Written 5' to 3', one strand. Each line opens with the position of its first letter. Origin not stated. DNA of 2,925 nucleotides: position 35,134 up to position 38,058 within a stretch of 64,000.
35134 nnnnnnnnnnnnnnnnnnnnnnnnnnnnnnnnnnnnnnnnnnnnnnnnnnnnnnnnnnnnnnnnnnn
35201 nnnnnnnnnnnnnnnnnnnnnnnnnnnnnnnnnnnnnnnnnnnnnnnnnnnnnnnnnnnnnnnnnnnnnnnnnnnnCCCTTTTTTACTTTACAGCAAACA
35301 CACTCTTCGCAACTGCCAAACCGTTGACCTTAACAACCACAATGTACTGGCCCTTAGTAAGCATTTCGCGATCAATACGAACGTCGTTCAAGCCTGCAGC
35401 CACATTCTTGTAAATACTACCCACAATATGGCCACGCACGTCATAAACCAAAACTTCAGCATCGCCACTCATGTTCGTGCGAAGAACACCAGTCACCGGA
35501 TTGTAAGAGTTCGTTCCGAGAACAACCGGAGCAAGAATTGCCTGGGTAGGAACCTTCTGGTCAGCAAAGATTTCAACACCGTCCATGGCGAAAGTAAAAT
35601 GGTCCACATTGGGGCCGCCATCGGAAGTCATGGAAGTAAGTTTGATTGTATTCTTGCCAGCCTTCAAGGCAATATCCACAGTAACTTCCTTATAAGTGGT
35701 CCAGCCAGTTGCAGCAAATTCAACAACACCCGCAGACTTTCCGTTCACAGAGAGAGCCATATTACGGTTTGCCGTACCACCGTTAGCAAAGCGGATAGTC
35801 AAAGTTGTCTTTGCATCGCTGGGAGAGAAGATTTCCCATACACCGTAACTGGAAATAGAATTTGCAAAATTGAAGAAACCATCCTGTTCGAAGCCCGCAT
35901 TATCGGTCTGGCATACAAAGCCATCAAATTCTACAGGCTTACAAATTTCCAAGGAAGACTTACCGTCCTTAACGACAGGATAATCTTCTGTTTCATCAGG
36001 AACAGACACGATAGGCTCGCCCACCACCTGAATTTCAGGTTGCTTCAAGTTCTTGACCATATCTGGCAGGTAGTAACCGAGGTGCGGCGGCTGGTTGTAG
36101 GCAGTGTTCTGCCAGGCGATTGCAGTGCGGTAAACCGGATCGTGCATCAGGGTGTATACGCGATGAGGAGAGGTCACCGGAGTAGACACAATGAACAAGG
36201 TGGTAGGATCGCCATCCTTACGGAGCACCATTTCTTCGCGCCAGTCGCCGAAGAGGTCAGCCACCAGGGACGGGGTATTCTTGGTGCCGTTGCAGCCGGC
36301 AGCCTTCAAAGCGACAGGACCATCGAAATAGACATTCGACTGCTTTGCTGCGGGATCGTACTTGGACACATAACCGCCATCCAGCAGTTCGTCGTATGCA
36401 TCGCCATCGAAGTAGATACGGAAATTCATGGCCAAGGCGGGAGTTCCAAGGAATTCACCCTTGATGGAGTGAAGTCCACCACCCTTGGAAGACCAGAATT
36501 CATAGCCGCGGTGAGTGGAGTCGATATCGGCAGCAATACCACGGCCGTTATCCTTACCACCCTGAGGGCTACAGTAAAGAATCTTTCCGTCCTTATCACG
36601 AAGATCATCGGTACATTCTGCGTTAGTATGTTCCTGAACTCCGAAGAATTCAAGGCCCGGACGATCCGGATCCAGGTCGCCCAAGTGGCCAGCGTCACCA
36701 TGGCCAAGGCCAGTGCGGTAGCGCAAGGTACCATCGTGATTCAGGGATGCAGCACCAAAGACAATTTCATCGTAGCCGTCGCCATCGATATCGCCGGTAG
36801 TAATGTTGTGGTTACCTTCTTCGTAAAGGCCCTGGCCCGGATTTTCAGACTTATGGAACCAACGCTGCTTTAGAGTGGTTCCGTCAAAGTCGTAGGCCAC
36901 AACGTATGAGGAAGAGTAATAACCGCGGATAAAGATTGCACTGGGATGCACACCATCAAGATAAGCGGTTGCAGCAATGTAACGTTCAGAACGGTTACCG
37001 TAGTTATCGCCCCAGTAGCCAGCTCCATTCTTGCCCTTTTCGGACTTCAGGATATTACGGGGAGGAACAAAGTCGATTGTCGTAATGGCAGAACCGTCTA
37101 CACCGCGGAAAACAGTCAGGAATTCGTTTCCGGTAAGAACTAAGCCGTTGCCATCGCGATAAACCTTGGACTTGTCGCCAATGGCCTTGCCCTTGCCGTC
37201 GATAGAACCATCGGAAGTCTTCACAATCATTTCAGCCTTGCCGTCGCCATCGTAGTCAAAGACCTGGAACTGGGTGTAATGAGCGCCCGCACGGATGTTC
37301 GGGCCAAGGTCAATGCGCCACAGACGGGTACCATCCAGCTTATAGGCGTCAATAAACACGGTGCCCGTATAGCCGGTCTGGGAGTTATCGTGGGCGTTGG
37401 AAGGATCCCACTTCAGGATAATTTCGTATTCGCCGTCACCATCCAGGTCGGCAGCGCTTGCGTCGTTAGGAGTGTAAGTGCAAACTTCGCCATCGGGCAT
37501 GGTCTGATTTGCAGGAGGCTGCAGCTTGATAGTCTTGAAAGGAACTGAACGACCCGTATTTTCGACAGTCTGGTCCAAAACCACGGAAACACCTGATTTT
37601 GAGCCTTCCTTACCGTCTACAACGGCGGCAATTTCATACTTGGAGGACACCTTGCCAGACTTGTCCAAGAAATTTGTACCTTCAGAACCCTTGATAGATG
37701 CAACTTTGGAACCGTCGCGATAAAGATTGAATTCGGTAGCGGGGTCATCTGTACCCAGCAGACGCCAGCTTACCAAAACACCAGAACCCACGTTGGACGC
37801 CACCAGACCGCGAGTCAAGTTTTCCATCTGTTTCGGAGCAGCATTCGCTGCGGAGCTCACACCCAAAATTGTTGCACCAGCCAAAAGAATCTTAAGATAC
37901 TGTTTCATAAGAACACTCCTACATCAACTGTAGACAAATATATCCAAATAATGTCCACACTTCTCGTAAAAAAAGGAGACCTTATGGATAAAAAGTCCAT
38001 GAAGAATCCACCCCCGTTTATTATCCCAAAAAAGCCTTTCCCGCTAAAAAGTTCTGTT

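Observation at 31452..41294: Shared operator-like motif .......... in all three promoter regions of the pectin cluster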

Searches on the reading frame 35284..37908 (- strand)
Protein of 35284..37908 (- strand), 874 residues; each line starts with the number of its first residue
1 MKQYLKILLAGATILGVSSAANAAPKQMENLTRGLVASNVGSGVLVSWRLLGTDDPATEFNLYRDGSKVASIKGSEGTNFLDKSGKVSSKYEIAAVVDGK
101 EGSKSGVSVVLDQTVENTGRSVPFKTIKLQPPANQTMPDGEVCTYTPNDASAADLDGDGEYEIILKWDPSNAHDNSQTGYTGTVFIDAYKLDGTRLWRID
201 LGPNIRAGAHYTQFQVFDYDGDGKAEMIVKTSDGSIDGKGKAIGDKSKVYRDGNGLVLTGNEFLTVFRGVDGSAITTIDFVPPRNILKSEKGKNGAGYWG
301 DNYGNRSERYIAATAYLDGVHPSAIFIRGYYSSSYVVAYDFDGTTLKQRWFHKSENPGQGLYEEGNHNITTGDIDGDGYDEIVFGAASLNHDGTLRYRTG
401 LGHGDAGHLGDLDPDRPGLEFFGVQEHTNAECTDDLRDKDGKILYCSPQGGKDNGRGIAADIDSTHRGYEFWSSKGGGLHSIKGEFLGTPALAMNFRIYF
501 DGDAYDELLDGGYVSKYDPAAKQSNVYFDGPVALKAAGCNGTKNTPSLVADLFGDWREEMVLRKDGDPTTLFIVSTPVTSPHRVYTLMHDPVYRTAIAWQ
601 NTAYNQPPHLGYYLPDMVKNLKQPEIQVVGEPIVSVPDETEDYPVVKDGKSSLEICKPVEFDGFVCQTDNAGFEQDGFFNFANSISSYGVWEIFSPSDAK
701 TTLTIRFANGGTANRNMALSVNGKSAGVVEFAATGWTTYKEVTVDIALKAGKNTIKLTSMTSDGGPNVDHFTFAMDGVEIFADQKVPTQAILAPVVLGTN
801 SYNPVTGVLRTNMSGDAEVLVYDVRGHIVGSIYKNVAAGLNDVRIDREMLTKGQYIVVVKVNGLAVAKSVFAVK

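Call 9: search_protein_families(library=pfam, proteins=[window:35284-37908:-])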
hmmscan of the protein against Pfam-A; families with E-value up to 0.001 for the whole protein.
window:35284-37908:- (874 aa): 8 families
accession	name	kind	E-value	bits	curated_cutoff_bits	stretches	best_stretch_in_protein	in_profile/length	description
PF21348.3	RGL11_C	-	3.8e-191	636.6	27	1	124-624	1-490/490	Rhamnogalacturonan lyase family 11, C-terminal domain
PF18370.7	RGI_lyase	-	1.8e-27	95.9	27.8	1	26-106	1-81/86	Rhamnogalacturonan I lyases beta-sheet domain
PF13517.12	FG-GAP_3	-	2.5e-09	38.1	26.9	0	331-383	15-60/61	FG-GAP-like repeat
PF01839.29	FG-GAP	-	9.4e-08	32.2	22.1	1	369-388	5-24/37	FG-GAP repeat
PF22704.2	CBM13-like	-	3.7e-07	30.6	30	1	703-760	17-74/82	Alpha-galactosidase, CBM13 domain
PF03422.21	CBM_6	-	9.5e-07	29.6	28.9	1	692-773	37-123/125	Carbohydrate binding module (family 6)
PF25292.1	Beta-prop_CGLA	-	2e-05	24.7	26.8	0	335-387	1-52/316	Lambda-carrageenase beta-propeller domain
PF18962.6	Por_Secre_tail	-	0.0003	21.5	27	1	803-865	4-68/75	Secretion system C-terminal sorting domain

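Call 10: search_protein_families(library=ncbifam, proteins=[window:35284-37908:-])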
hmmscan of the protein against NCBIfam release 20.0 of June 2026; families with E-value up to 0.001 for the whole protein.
window:35284-37908:- (874 aa): 1 family
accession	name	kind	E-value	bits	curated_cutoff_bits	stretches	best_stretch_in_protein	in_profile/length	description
TIGR04183.1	Por_Secre_tail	domain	0.00044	20.2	23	0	803-867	4-66/72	T9SS type A sorting domain-containing protein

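Call 15: find_related_loci(query=window:35284-37908:-, collection=genome_contigs, flank=10000)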
Query window:35284-37908:- (874 aa) in genome_contigs; peptide patterns used: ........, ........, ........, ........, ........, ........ (x = any residue, [..] = any of these).
600 stretches matched a pattern (row limit reached: there are more); 594 encode a relative of the query (tblastn E <= 1e-3); the best 80 are kept; 80 distinct loci.
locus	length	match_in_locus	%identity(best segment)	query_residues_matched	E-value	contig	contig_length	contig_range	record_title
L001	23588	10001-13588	90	1-874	0e+0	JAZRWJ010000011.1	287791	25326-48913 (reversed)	MAG: Fibrobacter sp. isolate T1900044952_TA20190005.MAGScoT_cleanbin_000013 SGB_3701_k141_1669203, whole genome shotgun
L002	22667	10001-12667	70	2-872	0e+0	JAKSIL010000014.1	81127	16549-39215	MAG: Fibrobacter sp. isolate Horse_feces20 MAG020_14, whole genome shotgun sequence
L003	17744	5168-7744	71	15-871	0e+0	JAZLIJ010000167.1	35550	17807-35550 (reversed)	MAG: Fibrobacter sp. isolate T1900044978_TA20190040.MAGScoT_cleanbin_000057 SGB_4054_k141_317703, whole genome shotgun s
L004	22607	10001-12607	67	2-870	0e+0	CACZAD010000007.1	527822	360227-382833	MAG: Fibrobacter succinogenes isolate RUG12439 genome assembly, contig: RUG12439_asm_7, whole genome shotgun sequence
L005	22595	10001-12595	66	9-872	0e+0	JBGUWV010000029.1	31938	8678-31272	MAG: Fibrobacter sp. isolate ruminal_MAG_69 ruminal_MAG_69_contig_0029, whole genome shotgun sequence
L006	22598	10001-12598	66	8-872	0e+0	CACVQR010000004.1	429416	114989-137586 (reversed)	MAG: Fibrobacter succinogenes isolate RUG10152 genome assembly, contig: RUG10152_asm_4, whole genome shotgun sequence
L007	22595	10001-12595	69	5-870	0e+0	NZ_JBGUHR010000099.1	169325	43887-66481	MAG: Fibrobacter sp. isolate ruminal_MAG_346 ruminal_MAG_346_contig_0099, whole genome shotgun sequence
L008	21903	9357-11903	57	26-868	0e+0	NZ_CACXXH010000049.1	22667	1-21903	MAG: Fibrobacter succinogenes isolate RUG11683, whole genome shotgun sequence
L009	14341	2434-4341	58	2-630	0e+0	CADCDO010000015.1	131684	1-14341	MAG: Fibrobacter succinogenes isolate RUG14562 genome assembly, contig: RUG14562_asm_15, whole genome shotgun sequence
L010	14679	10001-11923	57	9-637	0e+0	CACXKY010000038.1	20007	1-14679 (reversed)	MAG: Fibrobacter succinogenes isolate RUG11357 genome assembly, contig: RUG11357_asm_38, whole genome shotgun sequence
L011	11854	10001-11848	49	6-637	0e+0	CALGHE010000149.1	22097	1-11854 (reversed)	MAG TPA_asm: uncultured Bacteroidales bacterium isolate SRR6425804_bin.88_CONCOCT_v1.1_MAG genome assembly, contig: ERZ1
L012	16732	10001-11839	48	8-655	0e+0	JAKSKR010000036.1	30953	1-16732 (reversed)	MAG: Paludibacteraceae bacterium isolate Horse_feces78 MAG078_36, whole genome shotgun sequence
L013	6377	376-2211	48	5-639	0e+0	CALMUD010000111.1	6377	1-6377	MAG TPA_asm: uncultured Bacteroidales bacterium isolate ERR1414271_bin.44_CONCOCT_v1.1_MAG genome assembly, contig: ERZ1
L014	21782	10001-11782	49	1-626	0e+0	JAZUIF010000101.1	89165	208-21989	MAG: Paludibacteraceae bacterium isolate T1900045267_TH20190037.MAGScoT_cleanbin_000001 SGB_5878_k141_1114904, whole gen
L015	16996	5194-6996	49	2-634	0e+0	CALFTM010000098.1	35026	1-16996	MAG TPA_asm: uncultured Bacteroidales bacterium isolate SRR6425824_bin.54_CONCOCT_v1.1_MAG genome assembly, contig: ERZ1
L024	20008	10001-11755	50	24-631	1e-179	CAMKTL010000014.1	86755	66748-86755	MAG: uncultured Fibrobacter sp. isolate SRR12081295_bin.74_metaWRAP_v1.3_MAG genome assembly, contig: ERZ12289769.303, w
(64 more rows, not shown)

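Call 42: search_protein_families(library=pfam, proteins=[L024:859-2754:-, L024:2782-4062:-, L024:4008-4865:-, L024:4935-6326:-, L024:6316-7167:-, L024:7349-9775:+, L024:9944-12178:+, L024:14058-16697:+, L024:16771-17688:+, L024:17573-19807:+], max_evalue=0.00001)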
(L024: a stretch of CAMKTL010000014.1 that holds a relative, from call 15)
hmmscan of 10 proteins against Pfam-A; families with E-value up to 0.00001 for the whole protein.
L024:859-2754:- (631 aa): 1 family
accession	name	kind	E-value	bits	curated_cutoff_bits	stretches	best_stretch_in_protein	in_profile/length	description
PF00150.24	Cellulase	-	1.7e-43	149.5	23.5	1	59-326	4-268/272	Cellulase (glycosyl hydrolase family 5)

L024:2782-4062:- (426 aa): 1 family
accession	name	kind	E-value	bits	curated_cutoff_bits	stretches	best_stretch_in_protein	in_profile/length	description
PF13620.12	CarboxypepD_reg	-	8e-08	33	32.3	1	158-204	1-54/82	Carboxypeptidase regulatory-like domain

L024:4008-4865:- (285 aa): 1 family
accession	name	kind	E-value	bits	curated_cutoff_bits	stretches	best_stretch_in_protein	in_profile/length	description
PF14394.12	DUF4423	-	1.2e-18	67.9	30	1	115-276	5-163/165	Domain of unknown function (DUF4423)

L024:4935-6326:- (463 aa): 1 family
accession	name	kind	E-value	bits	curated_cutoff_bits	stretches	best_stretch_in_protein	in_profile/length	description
PF13385.13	Laminin_G_3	-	5e-18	66.1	27.6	1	299-454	10-150/151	Concanavalin A-like lectin/glucanases superfamily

L024:6316-7167:- (283 aa): 1 family
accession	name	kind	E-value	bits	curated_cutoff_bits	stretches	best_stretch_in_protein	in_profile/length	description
PF14394.12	DUF4423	-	6.5e-23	81.8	30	1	112-271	7-165/165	Domain of unknown function (DUF4423)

L024:7349-9775:+ (808 aa): 1 family
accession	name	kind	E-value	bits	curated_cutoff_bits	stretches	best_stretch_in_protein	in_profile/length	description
PF16151.10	DUF4859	-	9.4e-22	77.6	22.6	1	590-694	1-118/120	Domain of unknown function (DUF4859)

L024:9944-12178:+ (744 aa): 4 families
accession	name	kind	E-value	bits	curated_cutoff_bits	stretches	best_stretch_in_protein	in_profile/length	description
PF21348.3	RGL11_C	-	1.2e-203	677.8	27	1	111-596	1-489/490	Rhamnogalacturonan lyase family 11, C-terminal domain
PF18370.7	RGI_lyase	-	2.7e-31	108.2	27.8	1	22-107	1-86/86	Rhamnogalacturonan I lyases beta-sheet domain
PF01839.29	FG-GAP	-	1.5e-10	41.1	22.1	0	194-217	3-26/37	FG-GAP repeat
PF13517.12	FG-GAP_3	-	2.5e-09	38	26.9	0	315-363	17-60/61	FG-GAP-like repeat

L024:14058-16697:+ (879 aa): 0 families

L024:16771-17688:+ (305 aa): 1 family
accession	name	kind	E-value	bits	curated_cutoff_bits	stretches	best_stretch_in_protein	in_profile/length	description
PF14394.12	DUF4423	-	8.3e-22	78.2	30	1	109-270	6-163/165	Domain of unknown function (DUF4423)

L024:17573-19807:+ (744 aa): 1 family
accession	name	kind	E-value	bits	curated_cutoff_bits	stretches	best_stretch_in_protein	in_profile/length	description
PF13385.13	Laminin_G_3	-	9.5e-06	26.3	27.6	0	573-722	6-144/151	Concanavalin A-like lectin/glucanases superfamily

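Call 44: find_related_loci(query=L024:16771-17688:+, collection=metagenome_contigs, flank=3000)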
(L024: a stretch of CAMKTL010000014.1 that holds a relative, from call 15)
Query L024:16771-17688:+ (305 aa) in metagenome_contigs; peptide patterns used: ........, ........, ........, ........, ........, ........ (x = any residue, [..] = any of these).
178 stretches matched a pattern; 25 encode a relative of the query (tblastn E <= 1e-3); 25 distinct loci.
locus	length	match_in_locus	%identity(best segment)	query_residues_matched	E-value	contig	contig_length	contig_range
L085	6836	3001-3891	88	1-305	0e+0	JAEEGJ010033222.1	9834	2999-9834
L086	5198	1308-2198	87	1-305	0e+0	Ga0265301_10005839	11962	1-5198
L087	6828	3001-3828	88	1-276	4e-171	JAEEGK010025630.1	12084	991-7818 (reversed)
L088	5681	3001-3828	87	1-276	2e-171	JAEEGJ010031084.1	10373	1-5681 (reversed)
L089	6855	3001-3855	85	1-286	1e-170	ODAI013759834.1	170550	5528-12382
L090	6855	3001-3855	85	1-286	2e-170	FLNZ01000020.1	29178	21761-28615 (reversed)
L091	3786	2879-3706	87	1-276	2e-177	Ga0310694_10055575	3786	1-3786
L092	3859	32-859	87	1-276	2e-173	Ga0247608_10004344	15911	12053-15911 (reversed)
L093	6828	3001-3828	87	1-276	2e-170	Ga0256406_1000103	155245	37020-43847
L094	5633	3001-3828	87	1-276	2e-170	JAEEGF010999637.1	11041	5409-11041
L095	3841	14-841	87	1-276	2e-175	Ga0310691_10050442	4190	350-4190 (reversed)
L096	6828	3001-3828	87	1-276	9e-170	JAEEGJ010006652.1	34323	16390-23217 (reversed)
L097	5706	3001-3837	86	1-279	1e-170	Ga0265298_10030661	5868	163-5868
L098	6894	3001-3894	75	1-305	4e-158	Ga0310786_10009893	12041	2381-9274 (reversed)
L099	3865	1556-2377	82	1-274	5e-163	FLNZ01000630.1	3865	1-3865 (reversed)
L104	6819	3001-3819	46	1-273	3e-87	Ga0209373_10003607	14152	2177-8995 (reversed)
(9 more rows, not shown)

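Call 55: search_protein_families(library=pfam, proteins=[L024:16771-17100:+, L104:3001-3330:+, L024:6841-7167:-], max_evalue=5)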
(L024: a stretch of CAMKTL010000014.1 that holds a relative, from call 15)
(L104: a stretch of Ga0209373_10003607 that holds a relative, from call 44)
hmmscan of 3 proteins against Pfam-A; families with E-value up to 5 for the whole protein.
L024:16771-17100:+ (110 aa): 1 family
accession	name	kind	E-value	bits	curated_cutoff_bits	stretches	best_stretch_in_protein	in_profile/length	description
PF00362.24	Integrin_beta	-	0.049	13.8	24.8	0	66-104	83-121/248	Integrin beta chain VWA domain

L104:3001-3330:+ (110 aa): 2 families
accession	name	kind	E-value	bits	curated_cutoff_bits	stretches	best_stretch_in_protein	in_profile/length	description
PF13560.12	HTH_31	-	0.0047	17.6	27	1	24-76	13-60/64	Helix-turn-helix domain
PF01978.25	TrmB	-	0.055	13.8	25.6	1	69-92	3-26/68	Sugar-specific transcriptional regulator TrmB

L024:6841-7167:- (109 aa): 4 families
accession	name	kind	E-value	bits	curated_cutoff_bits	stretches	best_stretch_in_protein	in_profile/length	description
PF07994.18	NAD_binding_5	-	0.082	12.8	25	0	59-109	99-153/321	Myo-inositol-1-phosphate synthase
PF23194.1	NOMO_5th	-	0.099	13.5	27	1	45-79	40-76/89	NOMO fifth transthyretin-like domain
PF01381.28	HTH_3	-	0.15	12.6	23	1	36-72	14-49/55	Helix-turn-helix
PF16619.10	SUIM_assoc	-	0.21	12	34.1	0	78-99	24-43/60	Unstructured region C-term to UIM in Ataxin3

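Call 65: search_protein_families(library=pfam, proteins=[L093:5396-6826:+, L089:5388-6854:+, L087:103-2700:-, L087:3867-5222:+, L086:4526-5197:+], max_evalue=0.0001)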
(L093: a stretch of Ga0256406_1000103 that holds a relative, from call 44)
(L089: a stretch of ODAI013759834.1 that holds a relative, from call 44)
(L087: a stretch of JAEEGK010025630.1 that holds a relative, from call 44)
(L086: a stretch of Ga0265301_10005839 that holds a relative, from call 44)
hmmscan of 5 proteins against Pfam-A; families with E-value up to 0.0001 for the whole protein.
L093:5396-6826:+ (477 aa): 1 family
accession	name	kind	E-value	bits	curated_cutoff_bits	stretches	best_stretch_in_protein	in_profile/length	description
PF04616.20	Glyco_hydro_43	-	9e-36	124.1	32.2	1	39-330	8-288/288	Glycosyl hydrolases family 43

L089:5388-6854:+ (489 aa): 1 family
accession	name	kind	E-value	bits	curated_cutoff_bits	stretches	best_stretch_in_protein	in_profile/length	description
PF04616.20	Glyco_hydro_43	-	3.3e-22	79.6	32.2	2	218-428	117-282/288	Glycosyl hydrolases family 43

L087:103-2700:- (865 aa): 7 families
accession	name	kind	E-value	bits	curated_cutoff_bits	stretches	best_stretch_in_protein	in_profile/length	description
PF21348.3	RGL11_C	-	2.7e-206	686.6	27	1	127-619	1-490/490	Rhamnogalacturonan lyase family 11, C-terminal domain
PF18370.7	RGI_lyase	-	6.7e-28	97.3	27.8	1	29-107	1-79/86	Rhamnogalacturonan I lyases beta-sheet domain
PF22704.2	CBM13-like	-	8.2e-09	36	30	1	699-768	7-75/82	Alpha-galactosidase, CBM13 domain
PF01839.29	FG-GAP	-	2.3e-08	34.2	22.1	0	362-381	4-23/37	FG-GAP repeat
PF03422.21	CBM_6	-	1.7e-07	32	28.9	1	682-780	21-123/125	Carbohydrate binding module (family 6)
PF13517.12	FG-GAP_3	-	1.1e-06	29.5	26.9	0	354-377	39-60/61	FG-GAP-like repeat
PF25292.1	Beta-prop_CGLA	-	1.3e-05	25.2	26.8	0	352-381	23-52/316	Lambda-carrageenase beta-propeller domain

L087:3867-5222:+ (451 aa): 1 family
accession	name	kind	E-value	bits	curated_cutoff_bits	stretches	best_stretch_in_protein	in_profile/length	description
PF13385.13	Laminin_G_3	-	1.1e-06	29.3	27.6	1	288-427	2-139/151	Concanavalin A-like lectin/glucanases superfamily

L086:4526-5197:+ (224 aa): 1 family
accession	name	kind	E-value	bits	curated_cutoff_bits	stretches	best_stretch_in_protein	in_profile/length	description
PF07745.19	Glyco_hydro_53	-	2.4e-49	168.6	24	1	28-212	1-182/340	Glycosyl hydrolase family 53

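Call 67: find_homologous_proteins(query=L024:6316-7167:-, max_evalue=1e-20)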
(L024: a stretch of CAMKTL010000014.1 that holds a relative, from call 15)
Query L024:6316-7167:- (283 aa): 511 proteins with E <= 1e-20 among 1225 candidates; the best 120 are listed.
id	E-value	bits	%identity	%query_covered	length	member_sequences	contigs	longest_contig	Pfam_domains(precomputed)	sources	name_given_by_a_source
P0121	1.7e-179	613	98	100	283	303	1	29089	PF14394.13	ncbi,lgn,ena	-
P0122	5.1e-161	552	86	99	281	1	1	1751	PF14394.13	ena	-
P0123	1.1e-160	551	87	99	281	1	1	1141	PF14394.13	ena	-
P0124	5.8e-160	549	86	99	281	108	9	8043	PF14394.13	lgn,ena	-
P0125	9.8e-160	548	86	99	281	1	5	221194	PF14394.13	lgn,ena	-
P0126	1.0e-159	548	87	99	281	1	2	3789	PF14394.13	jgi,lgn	-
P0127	1.1e-159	548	86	99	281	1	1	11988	PF14394.13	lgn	-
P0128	1.3e-159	548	87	99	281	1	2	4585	PF14394.13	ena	-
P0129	1.7e-159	547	87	99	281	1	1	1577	PF14394.13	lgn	-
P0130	1.8e-159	547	87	99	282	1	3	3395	PF14394.13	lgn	-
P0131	1.9e-159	547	87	99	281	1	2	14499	PF14394.13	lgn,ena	-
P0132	2.0e-159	547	87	99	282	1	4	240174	PF14394.13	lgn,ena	-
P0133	2.0e-159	547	87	99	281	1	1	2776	PF14394.13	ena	-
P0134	2.0e-159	547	87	99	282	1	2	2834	PF14394.13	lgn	-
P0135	2.3e-159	547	86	99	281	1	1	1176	PF14394.13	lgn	-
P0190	2.3e-156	537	84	99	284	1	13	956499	PF14394.13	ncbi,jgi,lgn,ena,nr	ncbi:TIGR02147 family protein [Fibrobacter sp. UWT3]|jgi:uncharacterized protein (TIGR02147 family)|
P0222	8.8e-156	535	85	99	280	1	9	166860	PF14394.13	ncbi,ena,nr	ncbi:MAG: TIGR02147 family protein [Fibrobacter sp.]|nr:TIGR02147 family protein [Fibrobacter sp.]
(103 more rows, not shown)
